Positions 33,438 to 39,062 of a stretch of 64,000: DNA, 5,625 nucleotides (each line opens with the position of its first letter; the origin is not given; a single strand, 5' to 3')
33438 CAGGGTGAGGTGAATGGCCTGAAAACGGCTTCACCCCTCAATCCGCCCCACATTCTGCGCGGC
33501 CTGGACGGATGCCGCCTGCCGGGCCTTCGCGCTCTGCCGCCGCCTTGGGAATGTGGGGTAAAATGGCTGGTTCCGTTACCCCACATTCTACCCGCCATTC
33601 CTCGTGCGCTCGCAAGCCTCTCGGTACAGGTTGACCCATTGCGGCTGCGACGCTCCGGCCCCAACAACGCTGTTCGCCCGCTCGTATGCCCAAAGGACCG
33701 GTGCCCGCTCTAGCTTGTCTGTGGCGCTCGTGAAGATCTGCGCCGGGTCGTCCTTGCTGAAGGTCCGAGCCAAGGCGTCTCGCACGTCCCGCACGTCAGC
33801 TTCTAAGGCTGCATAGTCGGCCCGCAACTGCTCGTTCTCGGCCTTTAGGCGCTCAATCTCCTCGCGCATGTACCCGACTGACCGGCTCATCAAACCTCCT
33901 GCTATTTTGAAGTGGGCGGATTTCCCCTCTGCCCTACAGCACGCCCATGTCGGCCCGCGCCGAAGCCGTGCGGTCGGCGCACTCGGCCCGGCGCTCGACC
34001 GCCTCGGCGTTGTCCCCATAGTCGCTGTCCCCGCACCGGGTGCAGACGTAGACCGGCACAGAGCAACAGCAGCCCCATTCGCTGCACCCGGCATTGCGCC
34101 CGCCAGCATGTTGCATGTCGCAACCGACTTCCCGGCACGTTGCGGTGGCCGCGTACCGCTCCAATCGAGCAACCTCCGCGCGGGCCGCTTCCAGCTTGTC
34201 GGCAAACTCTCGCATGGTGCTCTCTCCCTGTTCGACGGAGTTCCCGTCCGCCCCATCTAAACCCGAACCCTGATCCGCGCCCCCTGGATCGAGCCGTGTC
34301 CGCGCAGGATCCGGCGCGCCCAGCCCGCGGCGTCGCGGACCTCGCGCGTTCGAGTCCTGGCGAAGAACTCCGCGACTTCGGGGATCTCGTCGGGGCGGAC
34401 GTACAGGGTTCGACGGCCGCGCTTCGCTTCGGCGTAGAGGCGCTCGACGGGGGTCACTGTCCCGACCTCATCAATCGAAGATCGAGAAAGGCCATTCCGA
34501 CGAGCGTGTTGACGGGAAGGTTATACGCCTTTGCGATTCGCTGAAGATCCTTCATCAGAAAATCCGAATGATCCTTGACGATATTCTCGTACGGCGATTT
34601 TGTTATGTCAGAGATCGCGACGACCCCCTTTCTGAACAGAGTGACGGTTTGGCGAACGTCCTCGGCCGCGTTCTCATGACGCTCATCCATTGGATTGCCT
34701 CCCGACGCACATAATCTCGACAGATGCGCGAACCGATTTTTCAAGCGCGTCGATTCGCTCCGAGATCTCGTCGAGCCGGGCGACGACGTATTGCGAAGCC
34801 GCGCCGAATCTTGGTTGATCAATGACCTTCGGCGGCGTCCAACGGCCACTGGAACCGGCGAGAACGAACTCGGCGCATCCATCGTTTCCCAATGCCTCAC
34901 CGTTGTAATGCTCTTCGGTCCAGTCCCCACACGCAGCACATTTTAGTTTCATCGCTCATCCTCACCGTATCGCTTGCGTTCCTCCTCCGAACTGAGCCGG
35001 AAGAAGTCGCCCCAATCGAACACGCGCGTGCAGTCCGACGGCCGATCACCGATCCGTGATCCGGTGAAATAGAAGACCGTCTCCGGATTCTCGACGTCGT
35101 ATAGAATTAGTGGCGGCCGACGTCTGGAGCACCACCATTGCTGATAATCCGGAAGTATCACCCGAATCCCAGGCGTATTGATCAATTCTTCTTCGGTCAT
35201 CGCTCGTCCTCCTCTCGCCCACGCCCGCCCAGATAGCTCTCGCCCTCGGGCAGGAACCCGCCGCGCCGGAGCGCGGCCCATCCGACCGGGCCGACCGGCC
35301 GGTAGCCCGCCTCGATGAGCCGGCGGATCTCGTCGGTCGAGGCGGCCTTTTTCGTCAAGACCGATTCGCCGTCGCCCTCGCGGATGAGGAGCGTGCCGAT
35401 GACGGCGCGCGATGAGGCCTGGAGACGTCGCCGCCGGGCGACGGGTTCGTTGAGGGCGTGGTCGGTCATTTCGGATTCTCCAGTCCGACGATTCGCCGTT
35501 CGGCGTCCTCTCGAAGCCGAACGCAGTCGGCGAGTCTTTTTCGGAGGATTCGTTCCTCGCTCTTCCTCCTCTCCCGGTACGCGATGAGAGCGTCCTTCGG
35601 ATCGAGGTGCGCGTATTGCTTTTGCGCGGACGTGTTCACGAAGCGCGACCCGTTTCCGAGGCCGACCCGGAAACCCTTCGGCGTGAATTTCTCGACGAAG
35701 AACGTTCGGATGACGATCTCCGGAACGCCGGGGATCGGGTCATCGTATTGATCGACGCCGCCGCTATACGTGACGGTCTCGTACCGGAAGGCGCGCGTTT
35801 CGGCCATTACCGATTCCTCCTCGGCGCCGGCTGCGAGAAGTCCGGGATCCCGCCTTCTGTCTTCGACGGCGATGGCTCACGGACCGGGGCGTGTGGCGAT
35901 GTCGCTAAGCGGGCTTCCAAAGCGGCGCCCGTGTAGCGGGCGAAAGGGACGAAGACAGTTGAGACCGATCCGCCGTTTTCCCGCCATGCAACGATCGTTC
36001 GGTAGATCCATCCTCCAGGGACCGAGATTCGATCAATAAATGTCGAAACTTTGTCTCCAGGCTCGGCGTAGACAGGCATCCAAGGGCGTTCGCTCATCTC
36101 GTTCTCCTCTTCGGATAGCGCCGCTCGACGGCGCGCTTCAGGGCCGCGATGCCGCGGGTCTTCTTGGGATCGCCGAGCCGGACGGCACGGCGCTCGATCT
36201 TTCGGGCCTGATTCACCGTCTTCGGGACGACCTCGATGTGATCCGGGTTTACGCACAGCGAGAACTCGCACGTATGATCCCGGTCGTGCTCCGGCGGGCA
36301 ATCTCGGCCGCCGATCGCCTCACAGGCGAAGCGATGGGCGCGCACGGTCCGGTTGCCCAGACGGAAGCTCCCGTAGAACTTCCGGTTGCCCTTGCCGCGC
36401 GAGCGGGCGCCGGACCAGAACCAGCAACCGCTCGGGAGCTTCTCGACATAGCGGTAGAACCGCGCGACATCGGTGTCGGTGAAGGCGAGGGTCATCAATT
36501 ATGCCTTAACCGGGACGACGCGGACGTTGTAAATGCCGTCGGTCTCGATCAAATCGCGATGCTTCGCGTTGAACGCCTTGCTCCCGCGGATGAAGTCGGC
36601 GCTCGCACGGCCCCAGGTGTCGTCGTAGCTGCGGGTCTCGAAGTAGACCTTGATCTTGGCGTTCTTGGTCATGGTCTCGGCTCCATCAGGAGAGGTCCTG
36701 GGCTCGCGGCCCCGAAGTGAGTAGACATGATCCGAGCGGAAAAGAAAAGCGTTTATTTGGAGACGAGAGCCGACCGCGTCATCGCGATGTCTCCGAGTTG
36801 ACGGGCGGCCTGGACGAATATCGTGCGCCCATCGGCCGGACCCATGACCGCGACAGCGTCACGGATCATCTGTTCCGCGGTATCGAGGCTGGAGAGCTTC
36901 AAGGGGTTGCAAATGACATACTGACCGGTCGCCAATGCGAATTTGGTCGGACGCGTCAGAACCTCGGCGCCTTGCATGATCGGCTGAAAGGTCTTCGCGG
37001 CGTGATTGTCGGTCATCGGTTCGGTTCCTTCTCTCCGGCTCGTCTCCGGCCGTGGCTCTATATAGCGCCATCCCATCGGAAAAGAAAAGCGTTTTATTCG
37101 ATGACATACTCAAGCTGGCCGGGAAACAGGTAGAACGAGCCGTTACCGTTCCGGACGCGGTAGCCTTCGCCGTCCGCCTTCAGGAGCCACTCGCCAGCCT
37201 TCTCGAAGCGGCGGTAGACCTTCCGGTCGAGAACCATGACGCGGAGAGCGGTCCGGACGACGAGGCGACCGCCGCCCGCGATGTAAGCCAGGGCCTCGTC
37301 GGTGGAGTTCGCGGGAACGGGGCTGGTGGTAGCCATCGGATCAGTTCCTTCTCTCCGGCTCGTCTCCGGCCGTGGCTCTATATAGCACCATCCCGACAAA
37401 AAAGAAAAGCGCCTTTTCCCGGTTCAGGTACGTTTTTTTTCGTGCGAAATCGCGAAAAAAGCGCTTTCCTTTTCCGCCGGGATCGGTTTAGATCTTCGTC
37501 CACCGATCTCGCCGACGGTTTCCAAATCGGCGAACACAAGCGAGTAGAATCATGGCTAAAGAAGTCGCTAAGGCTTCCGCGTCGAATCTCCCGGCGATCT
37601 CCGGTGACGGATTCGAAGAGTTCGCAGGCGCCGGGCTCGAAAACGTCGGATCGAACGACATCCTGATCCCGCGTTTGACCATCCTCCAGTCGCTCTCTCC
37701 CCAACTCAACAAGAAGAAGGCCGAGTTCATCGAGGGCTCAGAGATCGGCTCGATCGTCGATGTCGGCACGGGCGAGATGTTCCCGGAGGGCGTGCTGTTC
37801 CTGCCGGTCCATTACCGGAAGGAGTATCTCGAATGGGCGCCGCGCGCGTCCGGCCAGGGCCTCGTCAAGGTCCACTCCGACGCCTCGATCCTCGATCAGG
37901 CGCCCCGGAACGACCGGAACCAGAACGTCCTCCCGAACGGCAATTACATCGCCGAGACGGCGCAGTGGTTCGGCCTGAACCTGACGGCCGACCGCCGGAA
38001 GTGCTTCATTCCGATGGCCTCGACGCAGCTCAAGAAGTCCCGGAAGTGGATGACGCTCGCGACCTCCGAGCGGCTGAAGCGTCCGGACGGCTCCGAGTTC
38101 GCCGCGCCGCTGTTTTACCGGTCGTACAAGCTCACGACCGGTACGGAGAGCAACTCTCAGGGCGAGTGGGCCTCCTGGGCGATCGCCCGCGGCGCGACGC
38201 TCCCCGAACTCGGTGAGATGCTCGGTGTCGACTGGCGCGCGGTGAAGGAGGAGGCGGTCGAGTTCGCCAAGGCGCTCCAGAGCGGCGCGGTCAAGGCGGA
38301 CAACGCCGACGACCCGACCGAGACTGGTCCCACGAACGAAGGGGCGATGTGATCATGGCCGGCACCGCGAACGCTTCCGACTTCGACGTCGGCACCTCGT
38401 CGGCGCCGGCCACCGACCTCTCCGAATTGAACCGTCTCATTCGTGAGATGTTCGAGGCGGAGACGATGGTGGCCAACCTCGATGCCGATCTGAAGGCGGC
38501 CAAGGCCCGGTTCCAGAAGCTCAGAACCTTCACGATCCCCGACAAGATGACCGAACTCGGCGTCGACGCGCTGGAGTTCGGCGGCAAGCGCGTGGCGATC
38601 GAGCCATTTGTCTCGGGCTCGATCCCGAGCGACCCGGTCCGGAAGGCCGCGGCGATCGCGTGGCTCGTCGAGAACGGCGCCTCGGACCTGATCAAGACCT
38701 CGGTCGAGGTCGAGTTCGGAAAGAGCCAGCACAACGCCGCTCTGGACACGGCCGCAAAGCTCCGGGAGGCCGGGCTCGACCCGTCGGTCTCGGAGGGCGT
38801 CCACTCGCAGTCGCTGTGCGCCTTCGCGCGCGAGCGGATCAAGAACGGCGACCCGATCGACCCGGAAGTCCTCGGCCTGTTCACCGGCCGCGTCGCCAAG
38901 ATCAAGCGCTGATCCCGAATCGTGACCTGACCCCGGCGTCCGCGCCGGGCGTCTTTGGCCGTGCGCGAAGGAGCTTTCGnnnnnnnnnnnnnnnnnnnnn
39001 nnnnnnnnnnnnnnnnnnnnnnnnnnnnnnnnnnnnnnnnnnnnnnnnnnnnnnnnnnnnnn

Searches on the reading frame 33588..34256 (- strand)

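Call 92: search_protein_families(library=pfam, proteins=[window:33588-34256:-], max_evalue=0.01)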
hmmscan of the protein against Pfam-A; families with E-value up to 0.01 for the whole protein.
window:33588-34256:- (222 aa): 1 family
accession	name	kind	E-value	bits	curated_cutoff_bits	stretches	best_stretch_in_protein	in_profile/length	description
PF04977.20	DivIC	-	0.003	17.8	28.9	1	130-159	22-51/80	Septum formation initiator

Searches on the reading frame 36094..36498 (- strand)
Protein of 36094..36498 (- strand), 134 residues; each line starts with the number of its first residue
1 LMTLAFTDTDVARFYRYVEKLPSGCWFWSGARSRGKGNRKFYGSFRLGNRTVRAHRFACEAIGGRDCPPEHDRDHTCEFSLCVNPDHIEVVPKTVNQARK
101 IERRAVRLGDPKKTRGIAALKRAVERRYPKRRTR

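Call 93: search_protein_families(library=pfam, proteins=[window:36094-36498:-], max_evalue=0.01)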
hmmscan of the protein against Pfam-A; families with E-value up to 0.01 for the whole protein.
window:36094-36498:- (134 aa): 2 families
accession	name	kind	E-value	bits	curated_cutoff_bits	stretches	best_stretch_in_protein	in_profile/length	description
PF13392.12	HNH_3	-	1.2e-05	25.3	24.8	1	53-97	2-45/46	HNH endonuclease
PF05551.17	zf-His_Me_endon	-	9.5e-05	23.1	27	1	73-100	67-94/131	Zinc-binding loop region of homing endonuclease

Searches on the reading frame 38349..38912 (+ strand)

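Call 92: search_protein_families(library=pfam, proteins=[window:38349-38912:+], max_evalue=0.01)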
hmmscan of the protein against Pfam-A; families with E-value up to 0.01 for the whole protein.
window:38349-38912:+ (187 aa): 1 family
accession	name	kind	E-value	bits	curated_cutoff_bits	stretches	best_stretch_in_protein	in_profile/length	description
PF23984.1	DUF7307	-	3.2e-21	76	27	1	27-186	2-128/129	Pam3 gp33-like protein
